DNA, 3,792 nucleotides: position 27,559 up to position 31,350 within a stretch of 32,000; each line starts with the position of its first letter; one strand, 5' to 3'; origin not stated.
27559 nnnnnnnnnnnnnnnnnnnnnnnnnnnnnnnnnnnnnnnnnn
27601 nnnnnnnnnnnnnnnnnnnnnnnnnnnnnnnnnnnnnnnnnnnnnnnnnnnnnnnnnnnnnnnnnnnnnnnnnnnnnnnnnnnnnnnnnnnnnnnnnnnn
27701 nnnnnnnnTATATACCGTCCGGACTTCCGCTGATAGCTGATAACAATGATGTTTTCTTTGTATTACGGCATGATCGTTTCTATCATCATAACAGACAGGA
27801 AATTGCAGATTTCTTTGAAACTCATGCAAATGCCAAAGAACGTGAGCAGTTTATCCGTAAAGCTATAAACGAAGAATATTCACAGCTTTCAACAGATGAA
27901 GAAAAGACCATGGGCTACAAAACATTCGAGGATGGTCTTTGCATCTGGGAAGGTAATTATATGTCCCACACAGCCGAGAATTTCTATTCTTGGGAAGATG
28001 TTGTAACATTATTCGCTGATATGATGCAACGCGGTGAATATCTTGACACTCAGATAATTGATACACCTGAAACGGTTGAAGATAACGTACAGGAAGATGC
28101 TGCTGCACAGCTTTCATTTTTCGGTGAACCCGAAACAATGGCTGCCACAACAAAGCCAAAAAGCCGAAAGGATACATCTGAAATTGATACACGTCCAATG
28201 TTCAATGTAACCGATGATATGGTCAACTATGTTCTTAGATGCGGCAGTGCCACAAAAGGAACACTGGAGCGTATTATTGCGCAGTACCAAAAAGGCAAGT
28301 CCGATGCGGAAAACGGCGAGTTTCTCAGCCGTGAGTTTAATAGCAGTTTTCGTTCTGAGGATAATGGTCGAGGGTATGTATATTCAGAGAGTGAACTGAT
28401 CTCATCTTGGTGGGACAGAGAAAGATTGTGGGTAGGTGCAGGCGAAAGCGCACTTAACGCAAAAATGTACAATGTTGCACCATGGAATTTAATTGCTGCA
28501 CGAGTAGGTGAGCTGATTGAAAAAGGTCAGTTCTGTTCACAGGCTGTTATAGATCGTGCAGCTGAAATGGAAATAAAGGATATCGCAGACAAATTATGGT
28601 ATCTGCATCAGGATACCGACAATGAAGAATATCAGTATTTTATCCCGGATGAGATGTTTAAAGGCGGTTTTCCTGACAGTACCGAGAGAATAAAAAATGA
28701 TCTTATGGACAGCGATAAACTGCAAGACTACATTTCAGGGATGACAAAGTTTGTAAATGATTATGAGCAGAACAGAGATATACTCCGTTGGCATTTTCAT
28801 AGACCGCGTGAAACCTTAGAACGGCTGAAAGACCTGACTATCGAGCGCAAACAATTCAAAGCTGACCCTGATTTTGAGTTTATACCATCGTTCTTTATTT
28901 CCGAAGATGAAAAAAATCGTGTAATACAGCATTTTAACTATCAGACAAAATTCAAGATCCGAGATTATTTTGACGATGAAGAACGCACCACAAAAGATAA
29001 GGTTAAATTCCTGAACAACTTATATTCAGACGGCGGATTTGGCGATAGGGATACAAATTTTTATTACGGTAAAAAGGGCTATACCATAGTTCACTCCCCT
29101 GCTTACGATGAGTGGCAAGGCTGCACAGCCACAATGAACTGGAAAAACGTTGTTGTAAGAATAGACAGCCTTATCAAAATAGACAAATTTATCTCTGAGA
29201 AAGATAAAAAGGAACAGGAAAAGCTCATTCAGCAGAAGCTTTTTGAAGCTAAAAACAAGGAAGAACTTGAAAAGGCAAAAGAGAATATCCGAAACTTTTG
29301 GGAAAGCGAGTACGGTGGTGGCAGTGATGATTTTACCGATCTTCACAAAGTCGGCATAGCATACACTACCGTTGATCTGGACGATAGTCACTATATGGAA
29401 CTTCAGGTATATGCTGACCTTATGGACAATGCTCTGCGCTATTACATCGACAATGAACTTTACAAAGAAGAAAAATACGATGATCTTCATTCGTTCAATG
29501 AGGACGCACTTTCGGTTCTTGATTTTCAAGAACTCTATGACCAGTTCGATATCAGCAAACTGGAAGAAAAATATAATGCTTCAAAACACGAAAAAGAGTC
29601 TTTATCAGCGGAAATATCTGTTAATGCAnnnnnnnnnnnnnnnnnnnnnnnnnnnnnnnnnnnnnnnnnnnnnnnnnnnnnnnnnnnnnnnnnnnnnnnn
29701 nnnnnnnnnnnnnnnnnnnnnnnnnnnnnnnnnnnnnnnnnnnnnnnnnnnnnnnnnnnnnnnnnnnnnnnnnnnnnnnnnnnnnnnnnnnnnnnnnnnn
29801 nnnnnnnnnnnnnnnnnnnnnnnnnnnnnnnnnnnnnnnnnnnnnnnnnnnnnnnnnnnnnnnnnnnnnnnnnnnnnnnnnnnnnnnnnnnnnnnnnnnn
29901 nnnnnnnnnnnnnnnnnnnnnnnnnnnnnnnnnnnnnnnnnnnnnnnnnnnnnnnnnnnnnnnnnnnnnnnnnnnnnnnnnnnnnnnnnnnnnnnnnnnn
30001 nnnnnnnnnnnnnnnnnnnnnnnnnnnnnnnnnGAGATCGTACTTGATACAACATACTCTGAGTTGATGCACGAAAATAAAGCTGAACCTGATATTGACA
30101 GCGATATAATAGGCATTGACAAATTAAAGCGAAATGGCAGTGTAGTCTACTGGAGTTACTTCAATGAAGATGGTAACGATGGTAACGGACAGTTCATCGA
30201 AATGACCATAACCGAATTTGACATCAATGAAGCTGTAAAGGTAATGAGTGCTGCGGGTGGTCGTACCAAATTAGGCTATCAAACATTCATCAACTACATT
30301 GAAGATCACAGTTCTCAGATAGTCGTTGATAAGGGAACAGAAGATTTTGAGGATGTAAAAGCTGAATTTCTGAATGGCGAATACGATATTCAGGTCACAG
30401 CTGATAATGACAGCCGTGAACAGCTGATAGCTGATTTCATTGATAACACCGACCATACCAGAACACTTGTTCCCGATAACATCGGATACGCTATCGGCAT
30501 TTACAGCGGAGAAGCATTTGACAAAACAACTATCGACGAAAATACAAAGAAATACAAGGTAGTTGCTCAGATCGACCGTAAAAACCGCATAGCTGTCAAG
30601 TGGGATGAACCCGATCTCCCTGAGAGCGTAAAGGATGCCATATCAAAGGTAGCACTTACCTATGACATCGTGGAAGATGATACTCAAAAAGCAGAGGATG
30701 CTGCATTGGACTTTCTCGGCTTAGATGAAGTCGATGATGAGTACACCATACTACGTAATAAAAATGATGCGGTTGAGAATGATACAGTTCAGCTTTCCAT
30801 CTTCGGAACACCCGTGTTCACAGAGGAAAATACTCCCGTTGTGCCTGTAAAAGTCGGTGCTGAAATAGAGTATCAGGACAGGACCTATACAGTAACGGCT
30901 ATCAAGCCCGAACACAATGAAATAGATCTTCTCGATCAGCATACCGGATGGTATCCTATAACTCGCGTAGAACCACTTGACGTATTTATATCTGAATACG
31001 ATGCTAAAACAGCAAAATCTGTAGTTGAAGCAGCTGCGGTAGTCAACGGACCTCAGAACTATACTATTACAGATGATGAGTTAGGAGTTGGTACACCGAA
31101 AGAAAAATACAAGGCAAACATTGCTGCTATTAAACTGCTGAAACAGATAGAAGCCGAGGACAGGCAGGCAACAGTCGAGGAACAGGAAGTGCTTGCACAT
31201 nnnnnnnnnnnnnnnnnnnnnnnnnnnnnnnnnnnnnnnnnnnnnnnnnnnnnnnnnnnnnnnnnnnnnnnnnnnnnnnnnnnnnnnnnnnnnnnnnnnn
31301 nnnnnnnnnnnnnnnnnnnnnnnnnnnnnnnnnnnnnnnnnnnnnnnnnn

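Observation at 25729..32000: Giant open reading frame (at least 2090 codons, open-ended) absent from the supplied ORF track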

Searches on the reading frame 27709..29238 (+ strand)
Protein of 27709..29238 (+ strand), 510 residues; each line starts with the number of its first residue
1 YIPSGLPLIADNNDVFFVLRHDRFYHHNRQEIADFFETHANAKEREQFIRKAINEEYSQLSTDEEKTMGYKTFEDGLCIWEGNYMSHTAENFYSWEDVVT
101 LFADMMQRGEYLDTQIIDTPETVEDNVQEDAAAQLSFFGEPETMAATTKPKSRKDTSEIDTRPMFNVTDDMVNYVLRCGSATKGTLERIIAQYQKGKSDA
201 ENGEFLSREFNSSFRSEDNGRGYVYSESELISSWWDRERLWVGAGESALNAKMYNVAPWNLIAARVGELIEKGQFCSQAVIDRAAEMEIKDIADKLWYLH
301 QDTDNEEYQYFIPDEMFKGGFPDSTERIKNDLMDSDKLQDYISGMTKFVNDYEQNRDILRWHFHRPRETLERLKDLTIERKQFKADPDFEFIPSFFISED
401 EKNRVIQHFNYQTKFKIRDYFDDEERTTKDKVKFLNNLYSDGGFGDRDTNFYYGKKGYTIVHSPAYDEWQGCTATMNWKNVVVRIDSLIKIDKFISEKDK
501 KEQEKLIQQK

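Call 65: search_solved_structures(query=A2, max_evalue=1)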
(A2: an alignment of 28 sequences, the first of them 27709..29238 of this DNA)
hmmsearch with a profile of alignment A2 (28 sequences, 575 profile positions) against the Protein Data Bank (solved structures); distinct sequences matched with E-value up to 1: 0.

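Call 66: search_protein_families(library=pfam, alignment_id=A2, max_evalue=0.01)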
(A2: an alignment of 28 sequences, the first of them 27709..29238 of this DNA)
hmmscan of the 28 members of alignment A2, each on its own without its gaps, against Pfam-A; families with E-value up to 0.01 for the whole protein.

A. member 1, window:27709-29238:+ (510 aa): 0 families

B. families by the number of members that match (of 28 scanned): 7 families
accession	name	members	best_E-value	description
PF00553.25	CBM_2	1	5.1e-22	Cellulose binding domain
PF14191.11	YodL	1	4.5e-15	YodL-like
PF18830.6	LPD16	1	1.9e-05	Large polyvalent protein-associated domain 16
PF09478.16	CBM49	1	0.001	Carbohydrate binding domain CBM49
PF13412.12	HTH_24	1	0.0043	Winged helix-turn-helix DNA-binding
PF18690.6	DUF5639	1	0.0052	Family of unknown function (DUF5639)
PF04539.22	Sigma70_r3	1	0.0082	Sigma-70 region 3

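Call 74: predict_structure(alignment_id=A2)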
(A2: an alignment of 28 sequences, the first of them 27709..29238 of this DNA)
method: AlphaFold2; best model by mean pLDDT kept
length: 510 residues; sequences in the alignment: 28
mean_pLDDT: 87.2   pTM: 0.67
mean pLDDT of the five models: 87.2, 85.5, 85.5, 85.2, 85.0
residues with pLDDT >= 90: 375; 70-90: 75; 50-70: 10; < 50: 50
segments of 3 or more residues with pLDDT < 50: 115-163
pLDDT, mean of each block of 10 residues (from residue 1): 78 92 86 96 96 87 87 95 88 96 94 54 35 36 33 39 70 95 93 97 95 73 94 94 94 90 98 97 97 97 94 94 96 98 98 96 95 98 97 95 91 96 95 93 84 93 83 95 96 93 91
secondary structure, 60 per line:
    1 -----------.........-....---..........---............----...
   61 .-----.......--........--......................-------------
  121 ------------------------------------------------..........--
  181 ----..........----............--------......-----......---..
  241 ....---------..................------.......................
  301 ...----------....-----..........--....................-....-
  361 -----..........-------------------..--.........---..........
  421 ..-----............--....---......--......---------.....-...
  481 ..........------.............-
elements in order: H12-20 H29-38 H42-52 E58-61 E67-73 E76-83 E86-94 H95-107 H169-178 H185-194 H199-210 E219-224 E230-235 E239-244 E254-258 H259-271 H278-302 H314-317 H323-332 H335-354 H366-375 H399-407 H411-422 H428-439 E442-445 E449-454 E457-462 E472-476 H478-490 H497-509

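Call 77: fold_search(model_id=the predicted structure, library=pdb)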
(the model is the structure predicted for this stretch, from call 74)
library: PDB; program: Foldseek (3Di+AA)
matches with E <= 10: 312; with E <= 0.001: 0
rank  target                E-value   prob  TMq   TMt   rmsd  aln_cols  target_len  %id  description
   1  5w7z_B                4.6e-02  0.11  0.07  0.09  22.9       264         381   13  Crystal structure of DNA polymerase III subunit beta from Rickettsia conorii (released 2017-07-26)
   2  6ptv_B                6.9e-02  0.09  0.07  0.08  23.7       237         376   11  Crystal structure of a DnaN sliding clamp (DNA polymerase III subunit beta) from Rickettsia rickettsii bound to grisel (released 2019-08-07)
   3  6dlk_A                8.4e-02  0.10  0.07  0.08  23.1       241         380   12  Crystal structure of DNA polymerase III subunit beta from Rickettsia rickettsii (released 2018-10-03)
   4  6dlk_B                9.8e-02  0.08  0.07  0.08  23.4       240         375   11  Crystal structure of DNA polymerase III subunit beta from Rickettsia rickettsii (released 2018-10-03)
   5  7ybd                  1.0e-01  0.10  0.08  0.10  26.0       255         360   12  Crystal structure of sliding DNA clamp of Clostridioides difficile (released 2022-10-19)
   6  6ptv_A                1.0e-01  0.09  0.08  0.09  23.2       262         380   12  Crystal structure of a DnaN sliding clamp (DNA polymerase III subunit beta) from Rickettsia rickettsii bound to grisel (released 2019-08-07)
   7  6dj8_A                1.3e-01  0.10  0.08  0.10  24.5       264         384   10  Structure of DNA polymerase III subunit beta from Borrelia burgdorferi in complex with a natural product (released 2019-05-29)
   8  6ptv_D                1.5e-01  0.08  0.08  0.09  23.0       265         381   12  Crystal structure of a DnaN sliding clamp (DNA polymerase III subunit beta) from Rickettsia rickettsii bound to grisel (released 2019-08-07)
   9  6ptv_C                1.5e-01  0.07  0.07  0.08  23.4       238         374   12  Crystal structure of a DnaN sliding clamp (DNA polymerase III subunit beta) from Rickettsia rickettsii bound to grisel (released 2019-08-07)
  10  6dm6_B                1.5e-01  0.07  0.07  0.08  24.0       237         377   12  Structure of DNA polymerase III subunit beta from Rickettsia conorii in complex with a natural product (released 2019-06-12)
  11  6man_B                1.6e-01  0.09  0.07  0.08  23.2       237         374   12  Crystal structure of a DnaN sliding clamp DNA polymerase III subunit beta from Rickettsia bellii RML369-C (released 2018-09-05)
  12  3p16_F                1.7e-01  0.12  0.09  0.11  23.8       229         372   10  Crystal structure of DNA polymerase III sliding clamp (released 2011-08-24)
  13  6fvo_B                1.9e-01  0.11  0.09  0.11  23.3       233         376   12  Mutant DNA polymerase sliding clamp from Mycobacterium tuberculosis with bound P7 peptide (released 2019-04-10)
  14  7v6c_B                2.2e-01  0.13  0.12  0.19  27.5       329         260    9  Structure of the Dicer-2-R2D2 heterodimer bound to small RNA duplex (released 2022-03-23)
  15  6man_A                2.3e-01  0.06  0.06  0.07  26.4       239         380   13  Crystal structure of a DnaN sliding clamp DNA polymerase III subunit beta from Rickettsia bellii RML369-C (released 2018-09-05)
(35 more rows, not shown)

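Call 78: fold_search(model_id=the predicted structure, library=viral)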
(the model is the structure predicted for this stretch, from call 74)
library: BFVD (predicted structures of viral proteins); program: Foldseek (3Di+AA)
matches with E <= 10: 568; with E <= 0.001: 0
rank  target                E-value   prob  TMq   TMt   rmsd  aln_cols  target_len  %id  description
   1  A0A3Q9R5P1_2          2.2e-02  0.14  0.09  0.06  39.8       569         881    8  (no name in the UniProt tables at hand)
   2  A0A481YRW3            4.9e-02  0.15  0.08  0.12  24.2       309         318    9  Uncharacterized protein [Marseillevirus LCMAC101]
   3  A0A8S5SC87            1.1e-01  1.00  0.16  0.74   2.1        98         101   14  Uncharacterized protein [Siphoviridae sp. ctzWr28]
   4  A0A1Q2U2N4            1.3e-01  0.09  0.09  0.16  20.3       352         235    8  Uncharacterized protein [Vibrio phage pTD1]
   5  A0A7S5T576            1.7e-01  0.14  0.09  0.11  25.3       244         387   11  (no name in the UniProt tables at hand)
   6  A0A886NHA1            2.1e-01  0.08  0.08  0.14  25.4       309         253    7  (no name in the UniProt tables at hand)
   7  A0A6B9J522            2.1e-01  0.03  0.07  0.05  30.7       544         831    9  Uncharacterized protein [Vibrio phage vB_VchM_Kuja]
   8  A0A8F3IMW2            2.5e-01  0.12  0.10  0.11  22.7       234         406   10  DNA polymerase III sliding clamp [Arthrobacter phage Sicarius2]
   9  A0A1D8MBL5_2          2.6e-01  0.04  0.09  0.07  28.5       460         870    8  Polyprotein (Fragment) [Endornavirus-like virus]
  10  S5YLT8                2.7e-01  0.85  0.10  0.31   4.0        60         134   12  Uncharacterized protein [Mycobacterium phage Dylan]
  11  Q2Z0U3                3.0e-01  0.18  0.10  0.25  19.5       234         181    9  Uncharacterized protein [Pseudomonas phage EL]
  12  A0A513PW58            3.5e-01  0.07  0.09  0.12  23.7       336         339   11  Uncharacterized protein [Vibrio phage 2 TSL-2019]
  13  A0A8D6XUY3            3.9e-01  0.92  0.09  0.57   3.3        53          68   11  Uncharacterized protein [Enterococcus phage Aramis]
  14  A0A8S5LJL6            3.9e-01  0.18  0.06  0.22  18.4        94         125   19  Uncharacterized protein [Siphoviridae sp. ctXPh6]
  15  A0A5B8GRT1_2          4.3e-01  0.03  0.09  0.05  30.0       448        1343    7  Polyprotein [Rhizoctonia solani endornavirus 4]
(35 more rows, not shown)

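Call 85: search_dna_similar(query=window:27709-29238:+, collection=phages, mode=protein, max_rows=12, max_evalue=0.001)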
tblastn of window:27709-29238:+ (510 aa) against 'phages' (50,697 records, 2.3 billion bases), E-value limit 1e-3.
Records with a match: 9; places in all: 9; records where one place covers at least 80% of the query: 2.
Best place of each record, by identity: <60% 9.
By first word of the organism name: Bacteriophage 9.
By host as written in the record: - 9.
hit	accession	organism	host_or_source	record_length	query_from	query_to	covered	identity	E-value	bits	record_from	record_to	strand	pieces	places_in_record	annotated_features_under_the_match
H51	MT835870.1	Bacteriophage sp.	human fecal samples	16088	9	499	96%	25.1%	1e-24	114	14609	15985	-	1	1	record has no annotation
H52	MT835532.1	Bacteriophage sp.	human fecal samples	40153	14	510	97%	24.2%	1e-28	126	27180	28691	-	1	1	record has no annotation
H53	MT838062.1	Bacteriophage sp.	human fecal samples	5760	132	510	74%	29.2%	4e-35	145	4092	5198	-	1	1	record has no annotation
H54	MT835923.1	Bacteriophage sp.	human fecal samples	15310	109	499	77%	25.5%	1e-24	114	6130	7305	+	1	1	record has no annotation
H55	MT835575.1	Bacteriophage sp.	human fecal samples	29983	163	500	66%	28.8%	8e-29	127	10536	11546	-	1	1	record has no annotation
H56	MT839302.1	Bacteriophage sp.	human fecal samples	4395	110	499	76%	22.3%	6e-18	93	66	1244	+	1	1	record has no annotation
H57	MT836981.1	Bacteriophage sp.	human fecal samples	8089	166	502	66%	24.4%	5e-18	94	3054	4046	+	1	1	record has no annotation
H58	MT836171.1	Bacteriophage sp.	human fecal samples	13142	6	270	52%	27.4%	1e-17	92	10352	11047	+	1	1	record has no annotation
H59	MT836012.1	Bacteriophage sp.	human fecal samples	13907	6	277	53%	25.2%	3e-17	91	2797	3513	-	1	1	record has no annotation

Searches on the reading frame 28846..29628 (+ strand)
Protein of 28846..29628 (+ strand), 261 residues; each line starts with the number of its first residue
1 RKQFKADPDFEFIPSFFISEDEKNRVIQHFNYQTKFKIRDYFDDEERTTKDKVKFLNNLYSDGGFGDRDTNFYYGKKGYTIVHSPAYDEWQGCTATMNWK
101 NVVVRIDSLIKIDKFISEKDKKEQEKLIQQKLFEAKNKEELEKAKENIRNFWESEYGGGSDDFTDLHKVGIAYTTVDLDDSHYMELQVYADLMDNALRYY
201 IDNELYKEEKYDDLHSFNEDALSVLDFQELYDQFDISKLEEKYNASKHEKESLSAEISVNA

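Call 41: find_homologous_proteins(query=window:28846-29628:+, max_evalue=0.00001)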
Query window:28846-29628:+ (261 aa): 1 proteins with E <= 0.00001 among 508 candidates.
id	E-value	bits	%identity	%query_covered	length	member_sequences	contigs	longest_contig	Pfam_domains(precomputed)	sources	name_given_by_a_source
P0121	5.8e-6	45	43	34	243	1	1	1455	PF12959.13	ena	-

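Call 44: search_protein_families(library=pfam, proteins=[P0121, window:28846-29628:+], max_evalue=1)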
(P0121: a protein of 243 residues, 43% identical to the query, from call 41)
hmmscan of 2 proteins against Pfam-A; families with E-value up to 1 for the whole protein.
P0121 (243 aa): 2 families
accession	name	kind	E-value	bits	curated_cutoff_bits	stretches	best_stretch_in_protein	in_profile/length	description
PF12959.12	DUF3848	-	7.8e-37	125.7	30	1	7-98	2-93/95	Protein of unknown function (DUF3848)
PF23552.2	ParB_C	-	0.42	10.5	23.8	0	210-229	13-32/50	ParB dimerisation domain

window:28846-29628:+ (261 aa): 1 family
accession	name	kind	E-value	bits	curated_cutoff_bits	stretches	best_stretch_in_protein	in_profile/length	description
PF18266.8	Ncstrn_small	-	0.22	11.9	25.9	1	92-148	13-69/169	Nicastrin small lobe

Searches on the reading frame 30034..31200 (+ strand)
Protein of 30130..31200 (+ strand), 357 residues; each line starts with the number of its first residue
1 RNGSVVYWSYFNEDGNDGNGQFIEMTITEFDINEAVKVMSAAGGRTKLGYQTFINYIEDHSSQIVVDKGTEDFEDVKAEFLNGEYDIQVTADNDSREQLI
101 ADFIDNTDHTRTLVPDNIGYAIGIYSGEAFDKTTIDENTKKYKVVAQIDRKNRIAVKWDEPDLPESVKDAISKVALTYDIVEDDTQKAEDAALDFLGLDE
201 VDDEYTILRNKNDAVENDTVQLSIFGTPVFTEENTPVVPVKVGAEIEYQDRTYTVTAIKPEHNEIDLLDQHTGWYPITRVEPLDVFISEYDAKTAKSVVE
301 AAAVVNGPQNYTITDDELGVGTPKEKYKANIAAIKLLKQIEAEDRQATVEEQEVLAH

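Call 44: search_protein_families(library=pfam, proteins=[window:30130-31200:+], max_evalue=1)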
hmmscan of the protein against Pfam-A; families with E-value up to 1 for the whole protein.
window:30130-31200:+ (357 aa): 4 families
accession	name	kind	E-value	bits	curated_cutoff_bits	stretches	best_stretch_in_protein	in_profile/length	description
PF12974.12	Phosphonate-bd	-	0.0012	18.7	27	1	120-204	157-240/242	ABC transporter, phosphonate, periplasmic substrate-binding protein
PF05506.17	PLipase_C_C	-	0.02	16.2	24.4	0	248-278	38-66/80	Bacterial phospholipase C, C-terminal domain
PF00203.26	Ribosomal_S19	-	0.074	13.3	27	1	110-138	35-63/81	Ribosomal protein S19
PF23043.1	SH3-B_UBE2O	-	0.088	13.6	22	1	136-162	18-45/70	UBE2O, SH3-B domain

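Call 84: search_dna_similar(query=window:30034-31068:+, collection=plasmids, mode=protein, max_rows=8, max_evalue=0.001)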
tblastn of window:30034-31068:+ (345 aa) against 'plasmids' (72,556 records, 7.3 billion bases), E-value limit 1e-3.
No match.
